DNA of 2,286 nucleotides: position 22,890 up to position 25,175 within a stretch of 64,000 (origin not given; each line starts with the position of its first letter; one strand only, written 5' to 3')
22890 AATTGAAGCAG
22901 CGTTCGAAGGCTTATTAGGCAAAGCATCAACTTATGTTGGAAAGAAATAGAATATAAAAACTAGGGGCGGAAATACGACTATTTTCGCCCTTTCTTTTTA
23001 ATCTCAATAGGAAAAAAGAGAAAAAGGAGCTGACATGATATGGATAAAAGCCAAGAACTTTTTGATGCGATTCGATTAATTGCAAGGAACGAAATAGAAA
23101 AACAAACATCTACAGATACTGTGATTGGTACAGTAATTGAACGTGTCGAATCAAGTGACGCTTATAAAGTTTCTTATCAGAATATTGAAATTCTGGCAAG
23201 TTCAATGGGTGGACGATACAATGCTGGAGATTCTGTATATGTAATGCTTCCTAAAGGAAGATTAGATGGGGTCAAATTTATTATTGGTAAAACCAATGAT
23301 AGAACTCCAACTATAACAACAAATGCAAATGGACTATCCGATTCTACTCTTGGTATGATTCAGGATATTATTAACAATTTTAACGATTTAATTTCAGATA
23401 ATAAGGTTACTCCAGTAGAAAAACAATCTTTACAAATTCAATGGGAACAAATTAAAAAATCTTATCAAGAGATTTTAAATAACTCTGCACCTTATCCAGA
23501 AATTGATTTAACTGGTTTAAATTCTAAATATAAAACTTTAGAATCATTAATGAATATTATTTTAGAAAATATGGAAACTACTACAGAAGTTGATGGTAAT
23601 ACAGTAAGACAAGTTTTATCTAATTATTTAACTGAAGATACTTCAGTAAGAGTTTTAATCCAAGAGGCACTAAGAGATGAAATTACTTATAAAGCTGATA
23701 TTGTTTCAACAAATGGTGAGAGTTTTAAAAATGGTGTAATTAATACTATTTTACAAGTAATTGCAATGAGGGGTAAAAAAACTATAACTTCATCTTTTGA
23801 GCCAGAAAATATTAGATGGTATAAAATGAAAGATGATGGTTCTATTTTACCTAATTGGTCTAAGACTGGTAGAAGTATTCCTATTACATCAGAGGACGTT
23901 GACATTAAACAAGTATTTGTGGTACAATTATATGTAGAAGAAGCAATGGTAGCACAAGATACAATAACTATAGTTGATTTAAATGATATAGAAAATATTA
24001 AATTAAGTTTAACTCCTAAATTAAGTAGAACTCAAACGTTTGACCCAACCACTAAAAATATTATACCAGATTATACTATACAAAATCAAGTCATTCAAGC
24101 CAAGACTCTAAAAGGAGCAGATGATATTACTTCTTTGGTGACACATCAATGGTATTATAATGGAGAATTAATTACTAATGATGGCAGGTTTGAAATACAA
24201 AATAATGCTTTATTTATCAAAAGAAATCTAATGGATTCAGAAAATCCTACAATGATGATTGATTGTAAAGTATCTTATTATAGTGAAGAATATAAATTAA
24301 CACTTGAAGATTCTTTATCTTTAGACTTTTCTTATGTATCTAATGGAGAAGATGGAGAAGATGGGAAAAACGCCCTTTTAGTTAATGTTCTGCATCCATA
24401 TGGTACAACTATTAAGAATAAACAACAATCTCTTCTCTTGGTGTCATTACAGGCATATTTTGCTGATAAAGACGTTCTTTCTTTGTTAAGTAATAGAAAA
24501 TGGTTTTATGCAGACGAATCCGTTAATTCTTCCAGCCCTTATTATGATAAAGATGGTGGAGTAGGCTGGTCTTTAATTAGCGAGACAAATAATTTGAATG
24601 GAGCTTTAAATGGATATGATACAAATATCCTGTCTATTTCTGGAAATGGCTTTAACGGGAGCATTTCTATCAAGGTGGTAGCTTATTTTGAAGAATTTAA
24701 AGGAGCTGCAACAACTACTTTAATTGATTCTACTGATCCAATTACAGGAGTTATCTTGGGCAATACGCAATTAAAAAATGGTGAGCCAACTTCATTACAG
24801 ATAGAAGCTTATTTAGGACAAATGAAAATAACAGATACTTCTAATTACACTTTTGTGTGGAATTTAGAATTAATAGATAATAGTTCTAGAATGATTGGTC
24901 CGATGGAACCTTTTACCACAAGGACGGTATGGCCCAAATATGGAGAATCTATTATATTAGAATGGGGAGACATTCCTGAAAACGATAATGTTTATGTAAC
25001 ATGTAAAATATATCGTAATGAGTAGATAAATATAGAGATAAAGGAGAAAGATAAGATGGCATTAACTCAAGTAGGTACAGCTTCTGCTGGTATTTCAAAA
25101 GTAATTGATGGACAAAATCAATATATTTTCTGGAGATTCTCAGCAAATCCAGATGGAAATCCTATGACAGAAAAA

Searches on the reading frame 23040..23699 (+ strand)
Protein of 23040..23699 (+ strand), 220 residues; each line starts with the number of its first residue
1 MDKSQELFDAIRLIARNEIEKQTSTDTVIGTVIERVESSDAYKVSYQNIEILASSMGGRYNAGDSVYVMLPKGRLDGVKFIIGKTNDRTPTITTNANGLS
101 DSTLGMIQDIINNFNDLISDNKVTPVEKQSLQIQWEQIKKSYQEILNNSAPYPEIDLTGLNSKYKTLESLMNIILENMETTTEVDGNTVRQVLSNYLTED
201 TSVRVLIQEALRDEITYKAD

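Call 78: search_solved_structures(query=A5, max_evalue=10, show_alignments=3)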
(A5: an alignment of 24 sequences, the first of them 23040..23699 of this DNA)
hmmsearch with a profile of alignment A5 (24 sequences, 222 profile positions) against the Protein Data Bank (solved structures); distinct sequences matched with E-value up to 10: 1.
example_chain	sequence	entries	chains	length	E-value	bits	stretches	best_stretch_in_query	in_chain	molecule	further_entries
7r5y_A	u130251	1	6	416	0.99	12.4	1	33-67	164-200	Histidine acid phosphatase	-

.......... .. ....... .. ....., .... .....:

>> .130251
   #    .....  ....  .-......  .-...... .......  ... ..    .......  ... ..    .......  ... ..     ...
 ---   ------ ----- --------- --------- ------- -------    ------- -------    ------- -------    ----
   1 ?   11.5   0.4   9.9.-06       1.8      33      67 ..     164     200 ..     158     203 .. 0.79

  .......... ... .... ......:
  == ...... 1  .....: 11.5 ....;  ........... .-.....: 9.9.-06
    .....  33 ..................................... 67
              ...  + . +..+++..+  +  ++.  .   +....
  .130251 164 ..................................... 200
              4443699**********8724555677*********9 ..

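Call 102: search_protein_families(library=pfam, alignment_id=A5, max_evalue=5)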
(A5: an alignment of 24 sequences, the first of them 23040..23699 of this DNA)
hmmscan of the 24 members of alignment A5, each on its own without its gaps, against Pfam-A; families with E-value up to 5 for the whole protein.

A. member 1, window:23040-23699:+ (220 aa): 1 family
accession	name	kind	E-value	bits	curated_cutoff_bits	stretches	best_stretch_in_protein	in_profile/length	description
PF18160.6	SLATT_5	-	0.0077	16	29.5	1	107-166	102-154/192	SMODS and SLOG-associating 2TM effector domain family 5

B. families by the number of members that match (of 24 scanned): 21 families
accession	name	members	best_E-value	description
PF02057.21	Glyco_hydro_59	1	0.0043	Glycosyl hydrolase family 59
PF05137.18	PilN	1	0.0045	Fimbrial assembly protein (PilN)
PF18160.6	SLATT_5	1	0.0077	SMODS and SLOG-associating 2TM effector domain family 5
PF22807.2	TrAA12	1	0.017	TrAA12-like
PF11673.13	DUF3269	1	0.034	Protein of unknown function (DUF3269)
PF01642.28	MM_CoA_mutase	1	0.036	Methylmalonyl-CoA mutase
PF08204.17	V-set_CD47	1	0.053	CD47 immunoglobulin-like domain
PF23982.2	XM1_gp53_minor_capsid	1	0.07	XM1 gp53 minor capsid protein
PF01957.25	NfeD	1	0.083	NfeD-like C-terminal, partner-binding domain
PF25550.1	DUF7928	1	0.088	Domain of unknown function (DUF7928)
PF22241.2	PSMD12-CSN4_N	1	0.095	PSMD12/CSN4, N-terminal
PF21743.3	PTM_DIR17_Tudor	1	0.095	PTM/DIR17-like, Tudor domain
PF00575.29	S1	1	0.11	S1 RNA binding domain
PF24203.1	Phage_ProQ_C_like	1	0.11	Phage ProQ C-terminal-like domain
PF17162.9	DUF5118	1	0.14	Domain of unknown function (DUF5118)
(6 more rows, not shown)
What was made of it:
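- Tried and rejected: A Pfam scan of the p661 N-terminal family gave nothing consistent (call 102).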

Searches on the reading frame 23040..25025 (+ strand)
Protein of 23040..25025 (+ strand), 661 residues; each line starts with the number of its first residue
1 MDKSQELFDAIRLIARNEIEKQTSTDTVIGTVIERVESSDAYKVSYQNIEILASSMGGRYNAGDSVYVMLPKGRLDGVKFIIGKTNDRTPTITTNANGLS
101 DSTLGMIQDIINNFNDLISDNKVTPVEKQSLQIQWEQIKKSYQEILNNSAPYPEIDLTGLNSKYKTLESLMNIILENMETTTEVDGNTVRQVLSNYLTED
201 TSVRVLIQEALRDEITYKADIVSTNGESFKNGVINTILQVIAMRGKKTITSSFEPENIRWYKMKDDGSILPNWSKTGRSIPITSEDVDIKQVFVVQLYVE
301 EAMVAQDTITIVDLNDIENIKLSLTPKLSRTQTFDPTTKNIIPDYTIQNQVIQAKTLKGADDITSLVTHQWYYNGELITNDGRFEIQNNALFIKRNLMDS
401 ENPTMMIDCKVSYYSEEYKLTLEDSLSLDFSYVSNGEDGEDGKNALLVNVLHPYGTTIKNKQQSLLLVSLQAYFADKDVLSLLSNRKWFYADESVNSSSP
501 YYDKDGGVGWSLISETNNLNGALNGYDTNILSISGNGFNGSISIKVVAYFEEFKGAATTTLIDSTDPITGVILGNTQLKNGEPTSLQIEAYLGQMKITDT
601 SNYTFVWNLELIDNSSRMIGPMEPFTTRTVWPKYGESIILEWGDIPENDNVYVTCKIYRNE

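Call 10: search_protein_families(library=phrogs, proteins=[window:23040-25025:+], max_evalue=0.001)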
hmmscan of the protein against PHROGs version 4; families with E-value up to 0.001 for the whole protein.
window:23040-25025:+ (661 aa): 6 families
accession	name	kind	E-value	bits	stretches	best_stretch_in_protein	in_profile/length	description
phrog_3267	-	tail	1.5e-103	347.8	2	301-659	2-368/369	tail protein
phrog_26822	-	unknown function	3.3e-15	56.7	1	211-302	424-520/530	-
phrog_6253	-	tail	1.6e-10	41.5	1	188-396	373-580/589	minor tail protein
phrog_4798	-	tail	2.5e-10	40.3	1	206-320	402-513/796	tail protein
phrog_2929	-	tail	2.8e-10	39.1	1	115-336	496-714/1939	tail fiber protein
phrog_35697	-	tail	4e-07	29.5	1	208-274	955-1021/1052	tail fiber protein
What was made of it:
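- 23040..25025 (+): Context: p661, the gene after the tape measure; its N-terminal ~100 aa are conserved across the family and the rest is fibre-like. PHROG 3267 and fibre PHROGs match aa 115-659 (call 10).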

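Call 11: search_protein_families(library=pfam, proteins=[window:23040-25025:+], max_evalue=0.01)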
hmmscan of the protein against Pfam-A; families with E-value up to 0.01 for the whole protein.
window:23040-25025:+ (661 aa): 0 families
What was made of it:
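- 23040..25025 (+): No Pfam Dit hit (call 11).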

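Call 67: search_protein_families(library=ncbifam, proteins=[window:23040-25025:+], max_evalue=0.1)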
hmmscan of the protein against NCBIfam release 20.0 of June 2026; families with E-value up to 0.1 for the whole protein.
window:23040-25025:+ (661 aa): 0 families
